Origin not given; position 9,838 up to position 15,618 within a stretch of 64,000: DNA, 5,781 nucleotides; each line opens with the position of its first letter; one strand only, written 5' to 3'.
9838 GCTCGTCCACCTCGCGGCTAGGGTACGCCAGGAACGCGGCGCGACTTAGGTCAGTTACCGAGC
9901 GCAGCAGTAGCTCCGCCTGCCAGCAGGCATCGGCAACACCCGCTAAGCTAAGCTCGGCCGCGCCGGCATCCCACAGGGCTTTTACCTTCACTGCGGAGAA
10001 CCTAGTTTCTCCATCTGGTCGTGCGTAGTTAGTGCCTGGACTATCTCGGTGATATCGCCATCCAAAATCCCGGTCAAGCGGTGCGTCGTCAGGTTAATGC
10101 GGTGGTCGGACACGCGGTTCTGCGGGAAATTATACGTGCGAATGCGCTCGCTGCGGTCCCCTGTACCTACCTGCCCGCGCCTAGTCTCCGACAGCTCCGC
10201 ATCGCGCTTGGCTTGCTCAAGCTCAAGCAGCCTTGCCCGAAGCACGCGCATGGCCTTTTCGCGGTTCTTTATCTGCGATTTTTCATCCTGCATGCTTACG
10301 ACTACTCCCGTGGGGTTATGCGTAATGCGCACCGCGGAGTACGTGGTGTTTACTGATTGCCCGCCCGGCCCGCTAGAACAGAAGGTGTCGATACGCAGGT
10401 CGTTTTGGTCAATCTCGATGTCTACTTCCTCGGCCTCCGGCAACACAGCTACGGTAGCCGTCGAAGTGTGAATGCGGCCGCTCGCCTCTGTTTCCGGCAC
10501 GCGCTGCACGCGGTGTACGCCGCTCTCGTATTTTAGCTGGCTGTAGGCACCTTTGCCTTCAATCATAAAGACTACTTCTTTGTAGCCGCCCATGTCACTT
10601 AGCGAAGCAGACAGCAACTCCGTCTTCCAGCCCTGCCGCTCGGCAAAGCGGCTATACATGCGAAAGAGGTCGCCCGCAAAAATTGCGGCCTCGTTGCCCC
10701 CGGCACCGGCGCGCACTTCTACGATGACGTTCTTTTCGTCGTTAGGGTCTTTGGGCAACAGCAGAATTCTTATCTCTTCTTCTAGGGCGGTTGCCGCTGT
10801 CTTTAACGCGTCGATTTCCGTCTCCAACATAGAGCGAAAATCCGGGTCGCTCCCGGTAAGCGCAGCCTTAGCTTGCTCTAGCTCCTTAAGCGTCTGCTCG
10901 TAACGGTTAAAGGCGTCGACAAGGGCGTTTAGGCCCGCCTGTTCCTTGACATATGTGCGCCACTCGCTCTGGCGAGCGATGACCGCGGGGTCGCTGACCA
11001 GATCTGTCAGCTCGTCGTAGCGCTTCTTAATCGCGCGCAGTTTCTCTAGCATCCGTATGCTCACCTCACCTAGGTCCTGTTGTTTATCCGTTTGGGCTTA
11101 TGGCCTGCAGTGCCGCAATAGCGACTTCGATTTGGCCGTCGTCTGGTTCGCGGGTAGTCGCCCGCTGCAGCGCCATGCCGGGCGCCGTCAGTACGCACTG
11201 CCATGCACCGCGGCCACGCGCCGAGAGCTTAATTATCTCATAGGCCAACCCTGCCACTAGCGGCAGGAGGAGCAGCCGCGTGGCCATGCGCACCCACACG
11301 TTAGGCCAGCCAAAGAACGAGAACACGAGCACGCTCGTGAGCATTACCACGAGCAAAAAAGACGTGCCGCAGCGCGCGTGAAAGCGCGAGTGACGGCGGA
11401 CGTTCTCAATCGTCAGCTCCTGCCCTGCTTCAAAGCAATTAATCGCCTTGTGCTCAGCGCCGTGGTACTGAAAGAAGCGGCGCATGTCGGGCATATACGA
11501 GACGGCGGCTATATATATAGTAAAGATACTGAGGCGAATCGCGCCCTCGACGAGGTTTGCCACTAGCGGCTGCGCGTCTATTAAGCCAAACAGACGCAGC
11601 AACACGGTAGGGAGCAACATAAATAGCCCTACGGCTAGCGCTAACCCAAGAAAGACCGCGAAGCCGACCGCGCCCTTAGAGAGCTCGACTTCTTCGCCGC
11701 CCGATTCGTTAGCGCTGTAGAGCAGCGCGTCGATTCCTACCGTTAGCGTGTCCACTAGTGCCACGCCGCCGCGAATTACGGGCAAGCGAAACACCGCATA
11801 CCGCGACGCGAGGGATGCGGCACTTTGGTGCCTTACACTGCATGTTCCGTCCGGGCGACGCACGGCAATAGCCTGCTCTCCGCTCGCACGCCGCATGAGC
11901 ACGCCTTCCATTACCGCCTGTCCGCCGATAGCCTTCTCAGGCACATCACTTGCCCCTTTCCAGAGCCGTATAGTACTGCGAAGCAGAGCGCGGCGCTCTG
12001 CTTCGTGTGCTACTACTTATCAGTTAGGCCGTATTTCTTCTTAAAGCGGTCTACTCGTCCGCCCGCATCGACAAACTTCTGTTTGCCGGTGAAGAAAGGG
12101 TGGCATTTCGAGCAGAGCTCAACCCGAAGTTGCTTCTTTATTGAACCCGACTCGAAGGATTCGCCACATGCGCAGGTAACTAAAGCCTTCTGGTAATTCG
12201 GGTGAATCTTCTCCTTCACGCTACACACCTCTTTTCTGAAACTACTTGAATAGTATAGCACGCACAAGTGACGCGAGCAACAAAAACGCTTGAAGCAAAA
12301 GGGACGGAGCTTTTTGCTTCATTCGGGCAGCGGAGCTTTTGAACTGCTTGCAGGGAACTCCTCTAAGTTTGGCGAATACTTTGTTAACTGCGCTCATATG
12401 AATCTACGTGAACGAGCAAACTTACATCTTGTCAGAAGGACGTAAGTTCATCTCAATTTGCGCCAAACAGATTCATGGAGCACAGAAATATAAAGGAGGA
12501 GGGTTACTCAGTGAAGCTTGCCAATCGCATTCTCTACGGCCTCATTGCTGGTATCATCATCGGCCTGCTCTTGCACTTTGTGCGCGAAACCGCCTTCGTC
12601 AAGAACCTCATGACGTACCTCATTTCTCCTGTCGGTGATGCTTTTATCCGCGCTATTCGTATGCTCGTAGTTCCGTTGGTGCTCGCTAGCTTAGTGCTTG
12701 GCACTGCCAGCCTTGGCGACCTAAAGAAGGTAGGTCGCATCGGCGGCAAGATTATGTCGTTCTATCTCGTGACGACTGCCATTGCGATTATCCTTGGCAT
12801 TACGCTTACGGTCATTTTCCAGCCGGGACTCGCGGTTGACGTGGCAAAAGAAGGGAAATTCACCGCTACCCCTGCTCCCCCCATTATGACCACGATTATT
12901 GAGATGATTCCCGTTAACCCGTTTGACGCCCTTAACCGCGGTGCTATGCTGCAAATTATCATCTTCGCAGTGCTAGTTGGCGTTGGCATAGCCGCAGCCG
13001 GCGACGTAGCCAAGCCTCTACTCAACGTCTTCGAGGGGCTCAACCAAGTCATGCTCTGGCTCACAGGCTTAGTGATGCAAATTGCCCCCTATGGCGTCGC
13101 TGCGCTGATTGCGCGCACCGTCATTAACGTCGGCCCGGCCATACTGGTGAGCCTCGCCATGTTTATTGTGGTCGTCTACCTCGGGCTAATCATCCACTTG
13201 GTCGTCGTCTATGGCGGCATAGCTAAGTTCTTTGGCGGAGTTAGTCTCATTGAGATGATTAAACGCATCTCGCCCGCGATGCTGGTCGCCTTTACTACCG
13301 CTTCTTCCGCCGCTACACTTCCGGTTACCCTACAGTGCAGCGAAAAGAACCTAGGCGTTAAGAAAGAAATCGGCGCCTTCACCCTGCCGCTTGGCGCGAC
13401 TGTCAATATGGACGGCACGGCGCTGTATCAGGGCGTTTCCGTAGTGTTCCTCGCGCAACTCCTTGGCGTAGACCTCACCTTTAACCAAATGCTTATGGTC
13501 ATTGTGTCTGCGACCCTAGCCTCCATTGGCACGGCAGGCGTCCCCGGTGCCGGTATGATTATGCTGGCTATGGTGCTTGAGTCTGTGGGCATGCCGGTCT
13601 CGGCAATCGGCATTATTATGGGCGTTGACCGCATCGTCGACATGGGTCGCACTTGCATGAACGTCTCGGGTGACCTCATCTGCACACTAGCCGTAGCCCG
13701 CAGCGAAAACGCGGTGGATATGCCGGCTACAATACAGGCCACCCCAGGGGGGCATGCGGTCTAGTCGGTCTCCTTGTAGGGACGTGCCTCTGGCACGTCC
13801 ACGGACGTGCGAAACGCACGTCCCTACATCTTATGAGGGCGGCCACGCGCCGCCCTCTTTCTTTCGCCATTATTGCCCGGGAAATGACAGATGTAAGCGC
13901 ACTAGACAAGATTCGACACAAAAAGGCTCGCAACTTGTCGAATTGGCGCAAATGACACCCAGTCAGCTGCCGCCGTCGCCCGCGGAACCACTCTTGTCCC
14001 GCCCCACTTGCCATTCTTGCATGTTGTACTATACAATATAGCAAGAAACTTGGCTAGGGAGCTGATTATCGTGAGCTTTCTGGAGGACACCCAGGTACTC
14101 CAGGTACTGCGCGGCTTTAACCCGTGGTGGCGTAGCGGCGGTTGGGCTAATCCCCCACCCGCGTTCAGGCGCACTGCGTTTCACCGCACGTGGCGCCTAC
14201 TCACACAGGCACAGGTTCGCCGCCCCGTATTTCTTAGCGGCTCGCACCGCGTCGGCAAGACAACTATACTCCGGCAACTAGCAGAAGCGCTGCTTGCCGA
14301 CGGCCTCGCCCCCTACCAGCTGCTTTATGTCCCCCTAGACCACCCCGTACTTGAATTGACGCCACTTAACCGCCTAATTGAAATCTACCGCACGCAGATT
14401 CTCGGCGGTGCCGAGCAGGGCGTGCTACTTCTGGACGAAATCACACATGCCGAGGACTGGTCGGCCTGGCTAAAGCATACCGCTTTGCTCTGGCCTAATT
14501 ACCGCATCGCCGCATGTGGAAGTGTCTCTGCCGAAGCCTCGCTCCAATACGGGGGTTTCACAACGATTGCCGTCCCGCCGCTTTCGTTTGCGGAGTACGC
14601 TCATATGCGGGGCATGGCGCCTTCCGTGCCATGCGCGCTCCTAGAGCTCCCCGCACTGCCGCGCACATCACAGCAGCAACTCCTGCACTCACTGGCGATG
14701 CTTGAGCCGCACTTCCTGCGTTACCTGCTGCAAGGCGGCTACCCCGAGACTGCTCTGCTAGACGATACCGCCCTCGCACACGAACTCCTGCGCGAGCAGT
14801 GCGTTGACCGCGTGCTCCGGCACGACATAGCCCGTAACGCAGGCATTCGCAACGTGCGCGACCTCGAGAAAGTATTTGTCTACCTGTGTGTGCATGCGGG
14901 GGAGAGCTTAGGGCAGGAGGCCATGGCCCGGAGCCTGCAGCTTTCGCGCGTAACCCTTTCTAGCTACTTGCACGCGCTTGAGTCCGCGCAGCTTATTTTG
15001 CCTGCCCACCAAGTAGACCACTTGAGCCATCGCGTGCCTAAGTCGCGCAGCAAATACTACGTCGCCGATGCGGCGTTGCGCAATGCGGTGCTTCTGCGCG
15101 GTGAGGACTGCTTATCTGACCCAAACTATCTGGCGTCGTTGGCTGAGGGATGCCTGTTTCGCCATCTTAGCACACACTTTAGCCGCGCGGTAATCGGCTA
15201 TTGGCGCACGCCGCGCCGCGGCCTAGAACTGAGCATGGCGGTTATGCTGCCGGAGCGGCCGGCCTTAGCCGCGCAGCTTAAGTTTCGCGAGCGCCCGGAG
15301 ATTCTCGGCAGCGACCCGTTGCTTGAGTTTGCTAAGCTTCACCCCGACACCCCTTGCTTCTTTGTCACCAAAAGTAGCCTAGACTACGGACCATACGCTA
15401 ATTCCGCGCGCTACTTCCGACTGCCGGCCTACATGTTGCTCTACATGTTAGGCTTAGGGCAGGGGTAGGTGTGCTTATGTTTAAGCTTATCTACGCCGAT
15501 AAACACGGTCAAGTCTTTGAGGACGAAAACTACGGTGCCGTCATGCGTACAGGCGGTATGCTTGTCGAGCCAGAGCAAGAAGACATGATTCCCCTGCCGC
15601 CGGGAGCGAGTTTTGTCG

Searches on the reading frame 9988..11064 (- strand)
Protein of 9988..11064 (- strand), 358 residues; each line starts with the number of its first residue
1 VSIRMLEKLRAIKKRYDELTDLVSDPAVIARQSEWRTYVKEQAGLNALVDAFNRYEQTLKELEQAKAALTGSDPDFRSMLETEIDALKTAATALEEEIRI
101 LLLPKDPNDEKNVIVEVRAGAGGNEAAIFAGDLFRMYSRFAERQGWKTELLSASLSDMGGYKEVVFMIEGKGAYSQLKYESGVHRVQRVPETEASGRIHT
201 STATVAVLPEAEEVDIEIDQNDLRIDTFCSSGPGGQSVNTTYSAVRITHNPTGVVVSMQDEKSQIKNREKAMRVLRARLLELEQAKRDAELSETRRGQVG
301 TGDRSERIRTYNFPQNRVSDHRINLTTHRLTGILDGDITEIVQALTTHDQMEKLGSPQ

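Call 67: search_protein_families(library=pfam, proteins=[window:9988-11064:-], max_evalue=0.0001)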
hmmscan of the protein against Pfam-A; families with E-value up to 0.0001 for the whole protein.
window:9988-11064:- (358 aa): 2 families
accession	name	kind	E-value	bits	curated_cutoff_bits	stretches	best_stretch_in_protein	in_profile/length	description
PF03462.23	PCRF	-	1.7e-76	256.8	24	1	12-205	1-194/194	PCRF domain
PF00472.26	RF-1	-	3.3e-43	146.8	35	1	212-322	1-116/116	RF-1 domain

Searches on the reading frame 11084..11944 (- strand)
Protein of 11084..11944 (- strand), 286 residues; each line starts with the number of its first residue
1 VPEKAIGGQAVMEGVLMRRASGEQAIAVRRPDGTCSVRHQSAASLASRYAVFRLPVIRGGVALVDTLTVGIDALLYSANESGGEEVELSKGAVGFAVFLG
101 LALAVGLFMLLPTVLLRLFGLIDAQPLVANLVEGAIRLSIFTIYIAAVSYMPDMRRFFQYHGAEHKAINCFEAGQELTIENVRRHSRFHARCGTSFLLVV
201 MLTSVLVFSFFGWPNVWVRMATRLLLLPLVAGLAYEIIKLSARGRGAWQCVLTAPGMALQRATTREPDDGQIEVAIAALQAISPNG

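Call 67: search_protein_families(library=pfam, proteins=[window:11084-11944:-], max_evalue=0.0001)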
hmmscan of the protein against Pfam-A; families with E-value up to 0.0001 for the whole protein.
window:11084-11944:- (286 aa): 1 family
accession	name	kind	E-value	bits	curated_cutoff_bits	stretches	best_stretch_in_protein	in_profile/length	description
PF07136.16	DUF1385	-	1.4e-86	289.9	22.1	1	54-282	1-224/227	Protein of unknown function (DUF1385)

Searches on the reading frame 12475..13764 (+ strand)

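Call 67: search_protein_families(library=pfam, proteins=[window:12475-13764:+], max_evalue=0.0001)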
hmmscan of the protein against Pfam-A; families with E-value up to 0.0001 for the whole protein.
window:12475-13764:+ (429 aa): 1 family
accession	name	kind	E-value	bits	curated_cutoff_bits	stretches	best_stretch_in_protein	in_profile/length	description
PF00375.23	SDF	-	2.8e-128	428.7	27.9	1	16-409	2-386/387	Sodium:dicarboxylate symporter family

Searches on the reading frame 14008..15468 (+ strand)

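Call 67: search_protein_families(library=pfam, proteins=[window:14008-15468:+], max_evalue=0.0001)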
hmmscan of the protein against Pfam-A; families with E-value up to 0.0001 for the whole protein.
window:14008-15468:+ (486 aa): 2 families
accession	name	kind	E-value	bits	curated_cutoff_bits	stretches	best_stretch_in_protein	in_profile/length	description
PF13173.12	AAA_14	-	1.3e-17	64.5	27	1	71-197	2-128/129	AAA domain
PF13635.12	DUF4143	-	1.4e-15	57.8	28.1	1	272-407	2-140/160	Domain of unknown function (DUF4143)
